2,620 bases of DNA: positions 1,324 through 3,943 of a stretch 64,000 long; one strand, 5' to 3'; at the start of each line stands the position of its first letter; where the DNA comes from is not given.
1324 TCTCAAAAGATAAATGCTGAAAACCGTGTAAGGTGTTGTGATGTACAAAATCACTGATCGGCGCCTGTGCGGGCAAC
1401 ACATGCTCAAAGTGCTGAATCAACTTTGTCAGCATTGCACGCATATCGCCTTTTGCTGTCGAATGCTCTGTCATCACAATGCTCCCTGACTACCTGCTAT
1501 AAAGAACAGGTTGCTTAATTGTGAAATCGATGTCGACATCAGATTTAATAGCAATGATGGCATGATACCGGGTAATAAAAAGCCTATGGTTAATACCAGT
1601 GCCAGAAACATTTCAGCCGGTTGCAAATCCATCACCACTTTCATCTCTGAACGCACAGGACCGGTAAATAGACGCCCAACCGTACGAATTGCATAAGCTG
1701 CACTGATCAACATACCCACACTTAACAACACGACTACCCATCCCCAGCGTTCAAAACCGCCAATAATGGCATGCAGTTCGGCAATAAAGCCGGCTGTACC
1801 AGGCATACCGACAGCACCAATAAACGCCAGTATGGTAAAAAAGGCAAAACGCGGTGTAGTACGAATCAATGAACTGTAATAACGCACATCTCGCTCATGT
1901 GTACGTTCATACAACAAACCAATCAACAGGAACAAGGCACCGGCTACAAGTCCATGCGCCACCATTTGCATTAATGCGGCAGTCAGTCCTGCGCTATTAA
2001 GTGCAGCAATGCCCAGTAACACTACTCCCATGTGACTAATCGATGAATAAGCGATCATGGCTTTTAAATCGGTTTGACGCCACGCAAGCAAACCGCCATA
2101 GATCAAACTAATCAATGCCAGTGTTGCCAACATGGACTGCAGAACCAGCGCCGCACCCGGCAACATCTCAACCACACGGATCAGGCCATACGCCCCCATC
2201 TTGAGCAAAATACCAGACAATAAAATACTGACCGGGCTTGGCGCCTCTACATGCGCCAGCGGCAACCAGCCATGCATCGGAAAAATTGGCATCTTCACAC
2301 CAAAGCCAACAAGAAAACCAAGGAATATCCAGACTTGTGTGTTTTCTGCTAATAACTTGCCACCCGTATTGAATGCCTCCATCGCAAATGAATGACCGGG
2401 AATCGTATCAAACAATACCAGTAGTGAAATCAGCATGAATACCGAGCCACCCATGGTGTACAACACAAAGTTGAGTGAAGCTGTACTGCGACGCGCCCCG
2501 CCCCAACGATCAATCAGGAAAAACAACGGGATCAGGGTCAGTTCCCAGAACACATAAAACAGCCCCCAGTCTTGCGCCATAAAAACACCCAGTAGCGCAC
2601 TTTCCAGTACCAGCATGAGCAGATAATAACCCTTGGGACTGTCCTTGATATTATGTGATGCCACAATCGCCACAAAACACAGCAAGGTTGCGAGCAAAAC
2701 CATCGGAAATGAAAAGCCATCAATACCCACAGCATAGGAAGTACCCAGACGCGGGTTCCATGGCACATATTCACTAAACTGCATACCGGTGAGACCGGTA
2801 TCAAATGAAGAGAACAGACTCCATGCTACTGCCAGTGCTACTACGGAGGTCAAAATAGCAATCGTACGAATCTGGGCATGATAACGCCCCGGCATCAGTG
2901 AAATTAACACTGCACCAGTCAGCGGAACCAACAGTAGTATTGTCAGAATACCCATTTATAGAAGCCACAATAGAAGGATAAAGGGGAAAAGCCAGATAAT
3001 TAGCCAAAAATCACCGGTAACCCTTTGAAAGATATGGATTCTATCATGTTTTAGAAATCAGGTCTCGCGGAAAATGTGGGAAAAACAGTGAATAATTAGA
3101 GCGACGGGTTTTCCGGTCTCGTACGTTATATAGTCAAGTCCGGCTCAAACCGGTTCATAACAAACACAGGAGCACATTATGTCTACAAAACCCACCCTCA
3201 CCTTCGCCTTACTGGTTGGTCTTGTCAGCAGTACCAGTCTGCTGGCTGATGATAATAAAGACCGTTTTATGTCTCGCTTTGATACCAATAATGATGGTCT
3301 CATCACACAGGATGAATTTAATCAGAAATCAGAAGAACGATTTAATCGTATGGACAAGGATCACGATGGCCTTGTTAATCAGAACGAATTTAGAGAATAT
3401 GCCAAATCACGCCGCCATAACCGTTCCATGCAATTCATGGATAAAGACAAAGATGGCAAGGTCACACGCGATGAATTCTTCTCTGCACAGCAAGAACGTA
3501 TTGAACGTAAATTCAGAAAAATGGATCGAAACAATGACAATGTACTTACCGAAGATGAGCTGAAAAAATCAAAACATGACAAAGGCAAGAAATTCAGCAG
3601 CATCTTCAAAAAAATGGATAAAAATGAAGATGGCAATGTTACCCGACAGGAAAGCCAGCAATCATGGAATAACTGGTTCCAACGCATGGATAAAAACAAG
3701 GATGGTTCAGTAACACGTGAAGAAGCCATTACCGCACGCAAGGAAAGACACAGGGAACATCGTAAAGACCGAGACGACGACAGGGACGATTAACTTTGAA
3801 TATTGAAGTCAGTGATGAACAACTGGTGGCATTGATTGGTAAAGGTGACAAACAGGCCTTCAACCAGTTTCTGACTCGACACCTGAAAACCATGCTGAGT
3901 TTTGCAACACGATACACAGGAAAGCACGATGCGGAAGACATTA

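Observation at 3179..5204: Four-gene operon: six-EF-hand secreted protein, ECF sigma, anti-sigma, secreted His-rich protein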

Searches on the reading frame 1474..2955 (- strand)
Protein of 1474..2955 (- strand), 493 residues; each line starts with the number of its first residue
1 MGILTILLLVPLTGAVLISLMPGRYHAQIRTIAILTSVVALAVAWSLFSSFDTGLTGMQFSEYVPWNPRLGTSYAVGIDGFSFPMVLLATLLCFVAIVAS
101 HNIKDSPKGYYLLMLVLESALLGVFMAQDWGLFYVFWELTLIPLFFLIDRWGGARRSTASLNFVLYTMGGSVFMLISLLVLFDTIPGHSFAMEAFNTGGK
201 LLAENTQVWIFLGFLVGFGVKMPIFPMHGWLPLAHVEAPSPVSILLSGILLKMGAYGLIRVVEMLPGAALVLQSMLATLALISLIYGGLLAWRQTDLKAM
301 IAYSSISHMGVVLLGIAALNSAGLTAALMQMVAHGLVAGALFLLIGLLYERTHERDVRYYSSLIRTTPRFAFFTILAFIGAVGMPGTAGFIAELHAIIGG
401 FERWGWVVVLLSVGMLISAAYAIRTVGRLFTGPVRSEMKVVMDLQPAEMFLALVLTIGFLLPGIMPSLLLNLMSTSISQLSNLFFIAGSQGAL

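Call 4: search_protein_families(library=pfam, proteins=[window:1474-2955:-], max_evalue=0.01)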
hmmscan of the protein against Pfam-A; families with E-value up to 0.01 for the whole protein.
window:1474-2955:- (493 aa): 2 families
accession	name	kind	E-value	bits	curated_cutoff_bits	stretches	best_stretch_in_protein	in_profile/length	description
PF00361.26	Proton_antipo_M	-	2.6e-70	237.4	21.5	1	127-417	1-293/294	NADH:quinone oxidoreductase/Mrp antiporter, TM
PF01059.23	Oxidored_q5_N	-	6.2e-05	23.5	22.7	1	42-118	21-104/110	NADH-ubiquinone oxidoreductase chain 4, amino terminus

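Call 5: search_protein_families(library=ncbifam, proteins=[window:1474-2955:-], max_evalue=0.01)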
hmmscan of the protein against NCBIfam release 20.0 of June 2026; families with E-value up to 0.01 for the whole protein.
window:1474-2955:- (493 aa): 71 families (the best 25 are shown)
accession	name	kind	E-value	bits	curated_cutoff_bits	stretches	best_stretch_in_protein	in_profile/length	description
TIGR01972.1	NDH_I_M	subfamily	3.5e-143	477.8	263.8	1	4-482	1-484/486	NADH-quinone oxidoreductase subunit M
NF004499.0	PRK05846.1-3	equivalog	4.8e-120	401.6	585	1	2-484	5-488/502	NADH-quinone oxidoreductase subunit M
NF009212.0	PRK12561.1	subfamily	3.1e-118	395.8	645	1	3-481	8-496/531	NAD(P)H-quinone oxidoreductase subunit 4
NF004500.0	PRK05846.1-4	equivalog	1.9e-115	386.5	550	1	3-479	6-501/525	NADH-quinone oxidoreductase subunit M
NF004501.0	PRK05846.1-5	subfamily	2e-115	386.3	598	1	3-481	6-484/492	NADH-quinone oxidoreductase subunit M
NF004505.0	PRK05846.2-5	equivalog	6.4e-111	371.6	700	1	3-483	4-484/508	NADH-quinone oxidoreductase subunit M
NF005060.0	PRK06473.1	equivalog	2.2e-109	366.5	747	1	3-481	1-482/500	NADH-quinone oxidoreductase subunit M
NF002713.0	PRK02546.1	subfamily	5.6e-97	325.4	827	1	4-482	11-500/533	NAD(P)H-quinone oxidoreductase subunit 4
NF005611.0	PRK07363.1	equivalog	1.8e-95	320.4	764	1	4-480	2-481/501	NADH-quinone oxidoreductase subunit M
NF004498.0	PRK05846.1-1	equivalog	2e-88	297.4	614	1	3-484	2-500/509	NADH-quinone oxidoreductase subunit M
NF004506.0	PRK05846.2-6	equivalog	6.3e-86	289.6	789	1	28-480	36-489/493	NADH-quinone oxidoreductase subunit M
NF004504.0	PRK05846.2-3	equivalog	8.2e-82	275.8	785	1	3-486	11-499/499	NADH-quinone oxidoreductase subunit M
NF004502.0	PRK05846.2-1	equivalog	1.1e-78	265.2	791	1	3-476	5-493/500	NADH-quinone oxidoreductase subunit M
NF004503.0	PRK05846.2-2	subfamily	1.6e-72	245.4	720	1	3-475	2-484/490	NADH-quinone oxidoreductase subunit M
NF006419.0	PRK08668.1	equivalog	3.5e-51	174.7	617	1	4-475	4-476/613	NADH dehydrogenase subunit M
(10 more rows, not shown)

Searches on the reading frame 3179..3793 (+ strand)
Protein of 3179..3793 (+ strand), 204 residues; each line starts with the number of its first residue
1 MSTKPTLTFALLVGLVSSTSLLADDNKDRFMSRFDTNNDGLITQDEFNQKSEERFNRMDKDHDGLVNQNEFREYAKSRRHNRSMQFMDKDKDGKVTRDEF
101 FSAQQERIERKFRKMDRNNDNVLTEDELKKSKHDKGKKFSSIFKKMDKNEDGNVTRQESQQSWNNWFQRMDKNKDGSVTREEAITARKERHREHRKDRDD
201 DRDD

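Call 4: search_protein_families(library=pfam, proteins=[window:3179-3793:+], max_evalue=0.01)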
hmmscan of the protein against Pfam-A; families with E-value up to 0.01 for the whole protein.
window:3179-3793:+ (204 aa): 8 families
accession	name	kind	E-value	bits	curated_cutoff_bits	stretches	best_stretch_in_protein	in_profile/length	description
PF00036.39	EF-hand_1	-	1.1e-29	100.1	25.4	6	53-76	4-27/29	EF hand domain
PF13405.12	EF-hand_6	-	1.9e-26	89.6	25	3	53-76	4-27/30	EF-hand domain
PF13202.12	EF-hand_5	-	5.6e-25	86.1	25.9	4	166-182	4-20/25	EF hand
PF13499.12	EF-hand_7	-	2.1e-24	86.1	30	2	106-158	2-61/67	EF-hand domain pair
PF13833.12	EF-hand_8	-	6.3e-10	39.1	28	0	85-102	32-49/54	EF-hand domain pair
PF10591.15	SPARC_Ca_bdg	-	8.9e-09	36.1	22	1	105-158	53-109/113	Secreted protein acidic and rich in cysteine Ca binding region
PF25578.1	EF-hand_STIM1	-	0.0008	19.9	32.2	0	139-161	23-45/80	Stromal interaction molecule 1-like, EF-hand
PF05901.16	Excalibur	-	0.007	17.1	22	0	145-176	6-32/36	Excalibur calcium-binding domain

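Call 5: search_protein_families(library=ncbifam, proteins=[window:3179-3793:+], max_evalue=0.01)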
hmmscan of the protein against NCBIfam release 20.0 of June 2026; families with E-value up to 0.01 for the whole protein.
window:3179-3793:+ (204 aa): 4 families
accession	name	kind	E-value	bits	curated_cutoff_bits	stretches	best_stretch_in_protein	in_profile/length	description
NF053806.1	lanmdlnLanM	equivalog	3.4e-21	75.7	135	2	8-132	9-123/132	lanmodulin LanM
NF041410.1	XopAW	subfamily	2.5e-19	70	120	3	106-162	103-161/235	XopAW family type III secretion system calcium-binding effector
NF038285.1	deiodinase_rel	hypoth_equivalog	3.2e-13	49.9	250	2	108-194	62-147/347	deiodinase family protein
NF008965.0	PRK12309.1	equivalog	1.6e-10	40.6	550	2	138-183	335-379/392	transaldolase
